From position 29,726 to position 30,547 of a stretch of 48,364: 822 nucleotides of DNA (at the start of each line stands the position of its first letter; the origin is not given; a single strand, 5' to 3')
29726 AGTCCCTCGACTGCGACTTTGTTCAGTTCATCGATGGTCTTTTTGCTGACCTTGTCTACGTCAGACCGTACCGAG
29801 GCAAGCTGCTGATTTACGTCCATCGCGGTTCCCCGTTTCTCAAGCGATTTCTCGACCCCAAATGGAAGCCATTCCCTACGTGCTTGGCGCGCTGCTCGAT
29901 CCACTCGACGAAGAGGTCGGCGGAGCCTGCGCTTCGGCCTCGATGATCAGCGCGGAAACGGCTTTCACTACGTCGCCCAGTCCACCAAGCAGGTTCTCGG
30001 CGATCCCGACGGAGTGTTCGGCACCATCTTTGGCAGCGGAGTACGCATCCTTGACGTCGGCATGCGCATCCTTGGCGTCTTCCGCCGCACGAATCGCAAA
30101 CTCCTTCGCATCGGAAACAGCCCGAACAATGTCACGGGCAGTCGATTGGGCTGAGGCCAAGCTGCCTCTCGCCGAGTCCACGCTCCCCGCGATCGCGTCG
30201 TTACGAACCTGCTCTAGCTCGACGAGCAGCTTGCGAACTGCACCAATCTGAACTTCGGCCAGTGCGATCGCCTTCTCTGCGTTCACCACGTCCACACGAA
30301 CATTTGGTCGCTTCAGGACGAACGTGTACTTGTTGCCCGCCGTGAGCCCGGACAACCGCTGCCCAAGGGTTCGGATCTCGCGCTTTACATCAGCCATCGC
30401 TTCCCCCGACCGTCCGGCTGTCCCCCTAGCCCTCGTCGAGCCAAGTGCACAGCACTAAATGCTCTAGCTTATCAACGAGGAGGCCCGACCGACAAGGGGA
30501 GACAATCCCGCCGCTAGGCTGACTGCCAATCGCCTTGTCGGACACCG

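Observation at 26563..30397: T6SS operon opens with two Ala/Lys-rich helical proteins, one of them a 1.1-kDa-residue repeat giant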

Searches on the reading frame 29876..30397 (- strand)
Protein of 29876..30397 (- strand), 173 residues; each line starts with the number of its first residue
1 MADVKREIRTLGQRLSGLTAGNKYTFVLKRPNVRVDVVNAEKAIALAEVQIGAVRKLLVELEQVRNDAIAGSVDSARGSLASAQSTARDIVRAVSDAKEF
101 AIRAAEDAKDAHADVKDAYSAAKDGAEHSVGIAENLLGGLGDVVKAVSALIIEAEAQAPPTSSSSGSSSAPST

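Call 5: search_protein_families(library=pfam, proteins=[window:29876-30397:-], max_evalue=0.01)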
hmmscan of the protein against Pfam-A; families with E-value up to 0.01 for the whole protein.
window:29876-30397:- (173 aa): 0 families

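Call 10: find_homologous_proteins(query=window:29879-30397:-)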
Query window:29879-30397:- (173 aa): 20 proteins with E <= 0.001 among 1006 candidates.
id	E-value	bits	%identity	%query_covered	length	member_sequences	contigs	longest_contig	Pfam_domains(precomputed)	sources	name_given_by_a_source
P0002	2.0e-90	318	96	91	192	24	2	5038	-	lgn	-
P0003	1.6e-84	299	88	99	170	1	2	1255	-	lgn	-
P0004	1.4e-75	270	81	96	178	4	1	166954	-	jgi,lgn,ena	-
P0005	1.9e-74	267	76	99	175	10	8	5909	-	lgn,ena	-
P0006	2.8e-74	266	78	97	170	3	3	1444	-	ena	-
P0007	6.1e-73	262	80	91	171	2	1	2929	-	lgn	-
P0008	3.7e-70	253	74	100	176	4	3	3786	-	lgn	-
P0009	2.1e-67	244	75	91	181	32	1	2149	-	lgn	-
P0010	1.4e-60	222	63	99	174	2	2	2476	-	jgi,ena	-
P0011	2.7e-57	211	62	98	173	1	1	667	-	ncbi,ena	-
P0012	4.4e-57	210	66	90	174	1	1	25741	-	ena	-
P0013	1.5e-55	205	63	99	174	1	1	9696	-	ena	-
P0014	8.2e-55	203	68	88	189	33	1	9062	-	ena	-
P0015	3.3e-53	198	63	94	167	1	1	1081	-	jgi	jgi:F0F1-type ATP synthase membrane subunit b/b'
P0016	8.0e-49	184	60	95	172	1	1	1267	-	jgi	jgi:hypothetical protein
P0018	7.4e-48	180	57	90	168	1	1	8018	-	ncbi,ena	-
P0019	5.1e-46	174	57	90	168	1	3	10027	-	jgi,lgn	jgi:hypothetical protein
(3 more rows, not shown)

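Call 12: find_encoding_contigs(protein=P0004, flank=10000, max_places=3)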
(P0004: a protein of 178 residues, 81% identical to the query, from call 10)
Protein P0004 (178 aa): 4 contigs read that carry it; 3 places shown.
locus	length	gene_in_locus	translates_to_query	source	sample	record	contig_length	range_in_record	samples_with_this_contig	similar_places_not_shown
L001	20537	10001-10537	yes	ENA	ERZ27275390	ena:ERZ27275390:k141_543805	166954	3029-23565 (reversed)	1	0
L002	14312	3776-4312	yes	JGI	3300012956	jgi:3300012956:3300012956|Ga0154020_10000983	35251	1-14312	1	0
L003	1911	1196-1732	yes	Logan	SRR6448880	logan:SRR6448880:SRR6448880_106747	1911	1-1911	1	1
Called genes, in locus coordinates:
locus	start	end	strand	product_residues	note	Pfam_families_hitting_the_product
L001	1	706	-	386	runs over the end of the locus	PF04055:Radical_SAM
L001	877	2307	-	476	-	PF10009:DUF2252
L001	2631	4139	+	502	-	PF01833:TIG, PF01839:FG-GAP (faint), PF13517:FG-GAP_3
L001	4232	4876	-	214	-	PF00069:Pkinase, PF07714:PK_Tyr_Ser-Thr (weak)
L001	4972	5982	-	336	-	PF20551:DUF6765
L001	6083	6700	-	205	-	PF00069:Pkinase, PF07714:PK_Tyr_Ser-Thr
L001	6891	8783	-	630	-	-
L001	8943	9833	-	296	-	PF08308:PEGA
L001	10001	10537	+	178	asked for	-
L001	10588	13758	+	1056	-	-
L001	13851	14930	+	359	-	PF15976:CooC_C (faint), PF13620:CarboxypepD_reg (faint)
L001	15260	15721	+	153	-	-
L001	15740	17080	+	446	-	PF05936:T6SS_VasE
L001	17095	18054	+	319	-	PF09850:DotU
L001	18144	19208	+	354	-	PF07719:TPR_2 (faint)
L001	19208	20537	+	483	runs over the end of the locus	PF13458:Peripla_BP_6, PF01094:ANF_receptor (weak)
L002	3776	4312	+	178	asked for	-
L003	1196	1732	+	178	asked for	-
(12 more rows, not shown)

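Call 13: find_encoding_contigs(protein=P0019, flank=10000, max_places=3)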
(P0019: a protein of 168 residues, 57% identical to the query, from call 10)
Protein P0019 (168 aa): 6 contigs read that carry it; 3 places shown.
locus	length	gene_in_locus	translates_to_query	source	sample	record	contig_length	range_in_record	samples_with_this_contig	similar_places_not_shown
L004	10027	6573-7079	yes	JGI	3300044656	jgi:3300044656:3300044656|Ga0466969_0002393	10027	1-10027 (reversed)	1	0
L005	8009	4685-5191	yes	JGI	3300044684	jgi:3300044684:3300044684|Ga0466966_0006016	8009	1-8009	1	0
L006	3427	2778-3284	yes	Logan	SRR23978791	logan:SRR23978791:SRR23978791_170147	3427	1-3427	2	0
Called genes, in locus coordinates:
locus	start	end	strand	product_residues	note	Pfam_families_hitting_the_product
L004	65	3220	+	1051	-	PF00932:LTD (faint), PF22073:Cep192_D4 (faint), PF07610:DUF1573 (faint), PF22066:Cep192_D8 (faint), PF24798:Ig-CFAP74_4th (faint), PF12371:TMEM131_like_N (faint), PF15780:ASH (weak), PF22544:HYDIN_VesB_CFA65-like_Ig, +1 more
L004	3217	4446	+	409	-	PF02653:BPD_transp_2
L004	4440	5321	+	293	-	PF02653:BPD_transp_2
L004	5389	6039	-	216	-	PF08308:PEGA, PF13620:CarboxypepD_reg (faint), PF08308:PEGA (weak)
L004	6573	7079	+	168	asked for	-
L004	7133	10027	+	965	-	?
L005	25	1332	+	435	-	PF07610:DUF1573 (faint), PF12371:TMEM131_like_N (faint), PF22066:Cep192_D8 (faint), PF22067:Cep192_D3 (faint), PF15780:ASH (weak), PF22544:HYDIN_VesB_CFA65-like_Ig, PF15780:ASH (weak), PF22544:HYDIN_VesB_CFA65-like_Ig, +1 more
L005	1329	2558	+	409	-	PF02653:BPD_transp_2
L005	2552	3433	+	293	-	PF02653:BPD_transp_2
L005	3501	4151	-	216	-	PF08308:PEGA, PF13620:CarboxypepD_reg (faint), PF08308:PEGA (weak)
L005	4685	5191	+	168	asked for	-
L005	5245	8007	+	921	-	?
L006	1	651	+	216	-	?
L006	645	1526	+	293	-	PF02653:BPD_transp_2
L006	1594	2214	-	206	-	PF08308:PEGA, PF13620:CarboxypepD_reg (faint), PF08308:PEGA (weak)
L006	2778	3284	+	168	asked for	-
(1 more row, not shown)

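Call 14: find_encoding_contigs(protein=P0018, flank=10000, max_places=3)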
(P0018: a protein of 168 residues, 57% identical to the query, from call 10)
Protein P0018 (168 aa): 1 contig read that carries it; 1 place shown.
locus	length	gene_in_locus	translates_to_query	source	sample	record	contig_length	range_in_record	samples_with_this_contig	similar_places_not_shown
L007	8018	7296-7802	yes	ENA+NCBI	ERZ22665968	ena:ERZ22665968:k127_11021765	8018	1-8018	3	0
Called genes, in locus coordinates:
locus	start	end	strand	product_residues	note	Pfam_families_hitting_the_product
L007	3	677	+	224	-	?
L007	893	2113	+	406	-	PF02653:BPD_transp_2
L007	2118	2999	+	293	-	PF02653:BPD_transp_2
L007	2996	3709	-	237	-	PF05019:Coq4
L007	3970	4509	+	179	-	PF00440:TetR_N (weak)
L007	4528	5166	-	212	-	PF08308:PEGA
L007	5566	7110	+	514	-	PF13489:Methyltransf_23, PF02390:Methyltransf_4 (weak), PF13847:Methyltransf_31, PF08241:Methyltransf_11, PF08242:Methyltransf_12, PF13649:Methyltransf_25, PF10119:MethyTransf_Reg, PF21782:WHD_PKMT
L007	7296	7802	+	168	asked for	-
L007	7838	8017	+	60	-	?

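Call 15: find_encoding_contigs(protein=P0012, flank=10000, max_places=3)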
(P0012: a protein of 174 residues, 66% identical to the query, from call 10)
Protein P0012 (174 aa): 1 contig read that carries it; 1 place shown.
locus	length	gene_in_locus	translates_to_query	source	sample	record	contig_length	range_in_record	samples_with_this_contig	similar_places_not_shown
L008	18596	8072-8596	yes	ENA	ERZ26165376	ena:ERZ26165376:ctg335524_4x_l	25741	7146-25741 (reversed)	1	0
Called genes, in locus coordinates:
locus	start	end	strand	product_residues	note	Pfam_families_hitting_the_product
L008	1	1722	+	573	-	?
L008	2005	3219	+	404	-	PF02653:BPD_transp_2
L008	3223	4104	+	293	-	PF02653:BPD_transp_2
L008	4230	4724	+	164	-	-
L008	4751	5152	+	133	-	-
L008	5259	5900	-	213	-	PF08308:PEGA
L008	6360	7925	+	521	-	PF13489:Methyltransf_23, PF02390:Methyltransf_4, PF08241:Methyltransf_11, PF08242:Methyltransf_12, PF13649:Methyltransf_25, PF13847:Methyltransf_31, PF10119:MethyTransf_Reg, PF21782:WHD_PKMT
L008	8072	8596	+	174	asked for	-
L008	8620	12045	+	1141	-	-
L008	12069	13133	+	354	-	PF17802:SpaA (faint), PF13620:CarboxypepD_reg (faint)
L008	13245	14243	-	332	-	PF07732:Cu-oxidase_3, PF00394:Cu-oxidase, PF07731:Cu-oxidase_2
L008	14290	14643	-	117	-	-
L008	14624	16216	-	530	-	PF02321:OEP (weak)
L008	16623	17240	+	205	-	-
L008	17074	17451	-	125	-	-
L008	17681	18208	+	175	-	PF13581:HATPase_c_2 (weak)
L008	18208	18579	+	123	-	-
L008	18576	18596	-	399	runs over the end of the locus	PF13203:DUF2201_N, PF09967:DUF2201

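Call 19: search_protein_families(library=ncbifam, proteins=[window:29879-30397:-], max_evalue=0.01)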
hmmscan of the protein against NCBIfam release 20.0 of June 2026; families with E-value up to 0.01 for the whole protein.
window:29879-30397:- (173 aa): 0 families

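Call 25: find_related_loci(query=A1, collection=genome_contigs, flank=10000)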
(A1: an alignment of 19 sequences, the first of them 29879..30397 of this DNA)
Query A1 (173 aa) in genome_contigs; peptide patterns used: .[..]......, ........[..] (x = any residue, [..] = any of these).
108 stretches matched a pattern; 4 encode a relative of the query (tblastn E <= 1e-3); 4 distinct loci.
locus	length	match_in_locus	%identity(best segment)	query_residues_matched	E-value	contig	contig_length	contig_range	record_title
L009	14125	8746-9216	95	1-157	8e-96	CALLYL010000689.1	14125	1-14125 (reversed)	MAG TPA_asm: uncultured Myxococcales bacterium isolate SRR5676476_bin.50_CONCOCT_v1.1_MAG genome assembly, contig: ERZ72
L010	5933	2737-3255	76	1-172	3e-86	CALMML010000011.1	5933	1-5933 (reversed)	MAG TPA_asm: uncultured Myxococcales bacterium isolate SRR5676451_bin.61_CONCOCT_v1.1_MAG genome assembly, contig: ERZ72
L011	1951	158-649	77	1-164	2e-87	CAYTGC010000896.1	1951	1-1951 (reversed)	MAG TPA_asm: uncultured Myxococcales bacterium isolate SRP189682_co2_104 genome assembly, contig: NODE_187140_length_195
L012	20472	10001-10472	73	1-157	6e-55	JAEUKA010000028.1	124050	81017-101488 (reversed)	MAG: Myxococcales bacterium isolate new MAG-83 k141_2316417, whole genome shotgun sequence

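Call 29: find_encoding_contigs(protein=P0013, flank=10000, max_places=2)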
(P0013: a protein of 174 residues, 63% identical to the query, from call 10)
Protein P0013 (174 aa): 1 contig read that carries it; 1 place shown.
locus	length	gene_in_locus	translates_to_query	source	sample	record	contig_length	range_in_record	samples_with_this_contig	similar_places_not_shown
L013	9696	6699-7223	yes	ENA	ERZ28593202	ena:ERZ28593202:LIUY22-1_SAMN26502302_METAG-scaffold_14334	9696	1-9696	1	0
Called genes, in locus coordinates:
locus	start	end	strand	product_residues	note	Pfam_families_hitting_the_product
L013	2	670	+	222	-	?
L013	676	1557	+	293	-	PF02653:BPD_transp_2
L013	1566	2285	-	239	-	PF05019:Coq4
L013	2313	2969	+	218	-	PF00440:TetR_N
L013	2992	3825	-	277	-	PF08308:PEGA, PF13620:CarboxypepD_reg (faint), PF08308:PEGA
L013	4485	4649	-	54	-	PF09720:Unstab_antitox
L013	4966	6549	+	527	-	PF13489:Methyltransf_23, PF02390:Methyltransf_4, PF13847:Methyltransf_31, PF08241:Methyltransf_11, PF08242:Methyltransf_12, PF13649:Methyltransf_25, PF10119:MethyTransf_Reg, PF21782:WHD_PKMT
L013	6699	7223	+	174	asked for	-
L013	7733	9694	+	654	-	?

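Call 30: find_encoding_contigs(protein=P0014, flank=10000, max_places=2)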
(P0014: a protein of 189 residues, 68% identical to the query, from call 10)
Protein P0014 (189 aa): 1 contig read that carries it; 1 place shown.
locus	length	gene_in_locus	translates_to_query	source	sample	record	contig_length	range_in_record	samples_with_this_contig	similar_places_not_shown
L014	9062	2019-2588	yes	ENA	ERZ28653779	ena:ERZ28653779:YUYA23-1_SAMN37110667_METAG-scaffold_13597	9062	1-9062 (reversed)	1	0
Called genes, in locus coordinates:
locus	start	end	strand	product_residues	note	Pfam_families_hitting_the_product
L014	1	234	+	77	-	?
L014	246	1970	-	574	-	-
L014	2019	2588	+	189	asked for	-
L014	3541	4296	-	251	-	-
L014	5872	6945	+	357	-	PF15976:CooC_C (faint), PF13620:CarboxypepD_reg (faint)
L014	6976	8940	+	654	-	PF02310:B12-binding, PF04055:Radical_SAM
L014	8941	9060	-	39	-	?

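Call 31: search_solved_structures(query=A1, max_evalue=10, show_alignments=2)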
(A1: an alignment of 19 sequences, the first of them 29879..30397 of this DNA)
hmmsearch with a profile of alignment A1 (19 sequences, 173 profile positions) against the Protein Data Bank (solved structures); distinct sequences matched with E-value up to 10: 5.
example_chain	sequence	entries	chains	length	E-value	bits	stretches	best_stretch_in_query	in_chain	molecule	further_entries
4zry_B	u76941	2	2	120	0.00087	22.5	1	76-129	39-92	Keratin, type II cytoskeletal 1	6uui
6jfv_B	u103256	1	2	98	0.062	16.4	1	74-137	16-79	Keratin, type II cytoskeletal 5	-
3tnu_B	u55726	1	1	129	0.13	15.3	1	73-137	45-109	Keratin, type II cytoskeletal 5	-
2lse_A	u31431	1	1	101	0.3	14.2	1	55-112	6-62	Four Helix Bundle Protein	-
8ada_A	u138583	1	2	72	1.1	12.4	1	108-143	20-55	Uncharacterized protein Rv2667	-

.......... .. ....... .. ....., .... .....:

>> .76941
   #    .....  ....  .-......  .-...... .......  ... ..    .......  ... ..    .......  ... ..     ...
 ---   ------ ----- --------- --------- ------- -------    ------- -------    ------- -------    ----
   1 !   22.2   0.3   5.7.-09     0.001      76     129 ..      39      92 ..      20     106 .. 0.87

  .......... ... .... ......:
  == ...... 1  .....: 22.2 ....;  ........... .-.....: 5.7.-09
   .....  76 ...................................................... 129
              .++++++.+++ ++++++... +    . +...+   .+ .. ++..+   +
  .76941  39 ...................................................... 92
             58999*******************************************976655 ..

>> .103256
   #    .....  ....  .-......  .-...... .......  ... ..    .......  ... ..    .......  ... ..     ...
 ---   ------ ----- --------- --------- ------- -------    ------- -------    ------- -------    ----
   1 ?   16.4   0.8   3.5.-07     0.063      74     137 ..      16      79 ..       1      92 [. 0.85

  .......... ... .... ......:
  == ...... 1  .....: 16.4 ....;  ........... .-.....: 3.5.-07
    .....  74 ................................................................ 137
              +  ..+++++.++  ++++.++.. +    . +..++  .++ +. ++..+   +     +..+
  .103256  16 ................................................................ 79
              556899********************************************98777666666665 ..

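Call 41: predict_structure(alignment_id=A1)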
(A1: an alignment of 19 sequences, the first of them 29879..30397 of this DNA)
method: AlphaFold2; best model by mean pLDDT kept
length: 173 residues; sequences in the alignment: 19
mean_pLDDT: 76.7   pTM: 0.59
mean pLDDT of the five models: 76.7, 73.4, 73.1, 72.5, 66.2
residues with pLDDT >= 90: 54; 70-90: 68; 50-70: 22; < 50: 29
segments of 3 or more residues with pLDDT < 50: 15-28, 30-33, 164-170
pLDDT, mean of each block of 10 residues (from residue 1): 53 46 41 67 90 92 90 88 92 92 86 80 89 90 90 78 49 52
secondary structure, 60 per line:
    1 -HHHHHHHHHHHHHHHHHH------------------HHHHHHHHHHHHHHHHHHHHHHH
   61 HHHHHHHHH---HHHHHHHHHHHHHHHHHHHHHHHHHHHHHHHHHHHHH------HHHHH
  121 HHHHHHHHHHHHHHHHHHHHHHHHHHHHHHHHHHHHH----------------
elements in order: H2-19 H38-69 H73-109 H116-157
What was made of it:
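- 29876..30397 (-): Small protein, 173 aa. It has an invariant N-terminal motif (aa 1-37, ...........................) followed by a three-helix bundle (aa 38-157). AlphaFold2 gives pLDDT about 90 for the bundle and 41-53 for the N-terminal motif (call 41).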

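Call 45: fold_search(model_id=the predicted structure, library=pdb)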
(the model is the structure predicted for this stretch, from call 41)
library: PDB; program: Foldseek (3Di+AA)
matches with E <= 10: 388; with E <= 0.001: 0
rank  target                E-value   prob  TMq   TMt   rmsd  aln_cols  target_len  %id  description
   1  6r2g_A                1.3e-02  1.00  0.63  0.72   2.1       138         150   11  Crystal structure of a single-chain protein mimetic of the gp41 NHR trimer in complex with the synthetic CHR peptide C (released 2019-07-10)
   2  9fed                  1.3e-02  1.00  0.64  0.60   5.6       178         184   11  Single-chain chimeric protein mimicking the interaction between HR1 and HR2 in HIV gp41 (released 2025-05-28)
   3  4r61                  2.8e-02  1.00  0.60  0.74   2.6       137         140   11  Crystal structure of a rationally designed single-chain protein mimicking a trimeric gp41 N-terminal heptad-repeat regio (released 2014-12-10)
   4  9min_D                1.6e-01  0.87  0.30  0.39  19.5       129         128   19  Structure of a designed minibinder to NYESO1-A*02:01 (released 2025-08-06)
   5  9min_I                2.6e-01  0.54  0.26  0.33  19.2       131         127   21  Structure of a designed minibinder to NYESO1-A*02:01 (released 2025-08-06)
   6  9qwr_B                4.5e-01  0.85  0.45  0.45  11.3       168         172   13  MIC60 helical bundle dimer (released 2026-02-25)
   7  4oyd_B                4.7e-01  0.66  0.33  0.44   5.8       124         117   18  Crystal structure of a computationally designed inhibitor of an Epstein-Barr viral Bcl-2 protein (released 2014-07-09)
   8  9rn6_A                5.0e-01  0.84  0.42  0.35   7.8       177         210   13  Crystal structure of a protein mimic of SARS-CoV-2 spike's HR1 domain in complex with two nanobodies bound to differen (released 2026-01-21)
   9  8xr6_Q                5.0e-01  0.23  0.23  0.27  18.7       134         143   16  Cryo-EM structure of cryptophyte photosystem II (released 2024-06-19)
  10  8xyv_B                5.2e-01  0.69  0.30  0.49   7.9       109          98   19  De novo designed protein 0705-5 (released 2024-10-02)
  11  9dbu                  6.1e-01  0.60  0.27  0.42  13.2       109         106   23  Apo Structure of Computationally Designed Homotetramer PW1 (released 2025-08-27)
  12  1wcr_A                6.5e-01  0.51  0.28  0.44   8.8       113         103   18  Trimeric Structure of the Enzyme IIA from Escherichia coli Phosphotransferase System Specific for N,N'-Diacetylchitobi (released 2005-01-19)
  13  8tn1_A                6.5e-01  0.41  0.30  0.35  19.7       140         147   15  De novo designed protein binds poly ADP ribose polymerase inhibitors (PARPi) - apo (released 2024-04-24)
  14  9qwr_A                6.8e-01  0.51  0.34  0.35   6.3       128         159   20  MIC60 helical bundle dimer (released 2026-02-25)
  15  4tql_A                6.8e-01  0.14  0.21  0.17  21.3       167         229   12  Computationally designed three helix bundle (released 2014-10-15)
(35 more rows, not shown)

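Call 51: search_protein_families(library=padloc, proteins=[window:29879-30397:-], max_evalue=0.01)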
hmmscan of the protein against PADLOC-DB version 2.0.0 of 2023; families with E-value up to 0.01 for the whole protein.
window:29879-30397:- (173 aa): 0 families

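Call 52: search_protein_families(library=phrogs, proteins=[window:29879-30397:-], max_evalue=0.01)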
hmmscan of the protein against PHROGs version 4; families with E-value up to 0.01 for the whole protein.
window:29879-30397:- (173 aa): 0 families

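Call 61: find_related_loci(query=A5, collection=metagenome_contigs, flank=10000)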
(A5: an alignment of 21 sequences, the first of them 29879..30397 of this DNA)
Query A5 (173 aa) in metagenome_contigs; peptide patterns used: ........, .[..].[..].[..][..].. (x = any residue, [..] = any of these).
112 stretches matched a pattern; 28 encode a relative of the query (tblastn E <= 1e-3); 28 distinct loci.
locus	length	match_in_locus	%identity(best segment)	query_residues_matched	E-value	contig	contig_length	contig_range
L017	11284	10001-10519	100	1-173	1e-109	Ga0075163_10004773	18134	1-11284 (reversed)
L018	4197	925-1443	98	1-173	3e-107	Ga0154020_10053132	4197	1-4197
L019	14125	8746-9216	95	1-157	6e-95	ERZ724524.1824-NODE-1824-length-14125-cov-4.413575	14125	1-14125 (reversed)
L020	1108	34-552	76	1-172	2e-92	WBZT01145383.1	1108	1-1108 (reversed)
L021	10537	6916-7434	76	1-172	2e-85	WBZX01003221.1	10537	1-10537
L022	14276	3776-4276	81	1-166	3e-85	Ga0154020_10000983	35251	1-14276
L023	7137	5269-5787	76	1-172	2e-85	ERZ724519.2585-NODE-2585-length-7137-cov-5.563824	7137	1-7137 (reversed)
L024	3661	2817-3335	76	1-172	2e-85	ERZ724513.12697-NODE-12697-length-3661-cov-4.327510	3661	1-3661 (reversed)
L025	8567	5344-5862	76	1-172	4e-85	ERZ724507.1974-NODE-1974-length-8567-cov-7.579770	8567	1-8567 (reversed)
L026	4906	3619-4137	76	1-172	3e-85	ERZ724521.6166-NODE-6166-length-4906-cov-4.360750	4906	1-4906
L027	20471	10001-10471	96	1-157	3e-95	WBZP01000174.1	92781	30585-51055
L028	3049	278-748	78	1-157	1e-78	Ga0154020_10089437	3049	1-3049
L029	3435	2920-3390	77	1-157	1e-77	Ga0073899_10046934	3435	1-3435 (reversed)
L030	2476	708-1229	63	1-171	2e-70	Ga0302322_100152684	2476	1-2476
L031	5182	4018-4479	67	2-155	9e-56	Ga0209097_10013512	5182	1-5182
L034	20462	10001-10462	38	1-154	9e-28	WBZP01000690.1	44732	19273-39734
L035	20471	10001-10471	38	1-157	7e-27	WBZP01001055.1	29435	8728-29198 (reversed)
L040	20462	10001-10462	38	1-154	9e-26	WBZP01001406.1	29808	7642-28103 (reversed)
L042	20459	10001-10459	36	1-153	3e-21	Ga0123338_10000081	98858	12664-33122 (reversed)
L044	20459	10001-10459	40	1-153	8e-28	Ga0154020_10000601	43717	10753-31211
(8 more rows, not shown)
